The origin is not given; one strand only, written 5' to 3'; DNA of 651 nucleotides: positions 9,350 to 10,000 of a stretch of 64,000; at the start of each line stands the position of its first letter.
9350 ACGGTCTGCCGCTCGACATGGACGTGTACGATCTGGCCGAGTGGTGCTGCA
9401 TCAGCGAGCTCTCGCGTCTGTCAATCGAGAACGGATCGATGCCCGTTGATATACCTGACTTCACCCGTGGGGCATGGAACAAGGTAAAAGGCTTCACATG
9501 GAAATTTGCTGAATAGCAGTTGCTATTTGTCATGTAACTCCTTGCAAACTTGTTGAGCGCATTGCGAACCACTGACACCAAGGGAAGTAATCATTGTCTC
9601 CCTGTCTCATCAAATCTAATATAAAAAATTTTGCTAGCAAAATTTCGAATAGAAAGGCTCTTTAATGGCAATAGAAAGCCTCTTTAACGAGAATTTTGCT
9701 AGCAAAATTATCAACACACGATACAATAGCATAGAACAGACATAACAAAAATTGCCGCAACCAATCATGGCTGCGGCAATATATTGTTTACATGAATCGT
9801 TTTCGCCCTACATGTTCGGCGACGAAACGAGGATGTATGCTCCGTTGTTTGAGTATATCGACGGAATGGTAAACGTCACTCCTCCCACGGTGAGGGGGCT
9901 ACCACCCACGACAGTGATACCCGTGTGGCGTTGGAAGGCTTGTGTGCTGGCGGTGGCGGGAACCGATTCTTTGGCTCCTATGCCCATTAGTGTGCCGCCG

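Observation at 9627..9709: Dispersed intergenic element of exactly phased dyads: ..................-(22-bp unit)n-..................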

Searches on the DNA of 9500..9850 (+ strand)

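Call 82: search_dna_similar(query=window:9621-9715:+, collection=plasmids, mode=distant, max_rows=8, max_evalue=0.01)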
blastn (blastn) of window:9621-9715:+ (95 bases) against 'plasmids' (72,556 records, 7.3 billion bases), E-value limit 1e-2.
No match.

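Call 83: search_dna_similar(query=window:9621-9715:+, collection=phages, mode=distant, max_rows=8, max_evalue=0.01)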
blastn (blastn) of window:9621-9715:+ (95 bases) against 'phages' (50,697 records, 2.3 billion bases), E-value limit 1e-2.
No match.

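Call 84: search_rna_families(source=window, start=9500, end=9850, threshold=evalue, max_evalue=1)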
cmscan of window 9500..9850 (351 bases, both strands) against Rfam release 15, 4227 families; matches with E-value up to 1: 12.
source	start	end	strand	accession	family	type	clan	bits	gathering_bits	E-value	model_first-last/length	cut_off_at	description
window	9633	9710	+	RF00739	MIR476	Gene; miRNA;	-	31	80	0.00056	1-92/92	no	MIR476 microRNA precursor family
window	9626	9703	-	RF00739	MIR476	Gene; miRNA;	-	28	80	0.0034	1-92/92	no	MIR476 microRNA precursor family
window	9622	9713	-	RF03926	MIR1435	Gene; miRNA;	-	26.3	94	0.069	1-186/186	no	MIR1435 microRNA precursor family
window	9617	9713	-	RF04111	MIR6274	Gene; miRNA;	-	24.6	80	0.014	1-107/107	no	MIR6274 microRNA precursor family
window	9644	9786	+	RF01470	rli38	Gene; sRNA;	-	22.9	49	0.5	1-150/150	no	Listeria sRNA rli38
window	9748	9850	-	RF04178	BTnc005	Gene; sRNA;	-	20.7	174.8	0.012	110-205/205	5'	Bacteroides sRNA BTnc005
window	9632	9704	+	RF04195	MIR6217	Gene; miRNA;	-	19.5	110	0.033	1-228/228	no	MIR6217 microRNA precursor family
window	9627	9709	-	RF03717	mir-3119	Gene; miRNA;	-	19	80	0.27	17-69/85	no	mir-3119 microRNA precursor family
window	9621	9715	-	RF03958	mir-959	Gene; miRNA;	-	18.8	85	0.71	1-91/91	no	mir-959 microRNA precursor family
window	9627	9709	-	RF03616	MIR1888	Gene; miRNA;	-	18.2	72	0.71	17-86/101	no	MIR1888 microRNA precursor family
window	9627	9709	+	RF03717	mir-3119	Gene; miRNA;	-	18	80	0.51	17-69/85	no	mir-3119 microRNA precursor family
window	9613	9722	-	RF00885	MIR821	Gene; miRNA;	-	17.6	249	0.42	1-275/275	no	MIR821 microRNA precursor family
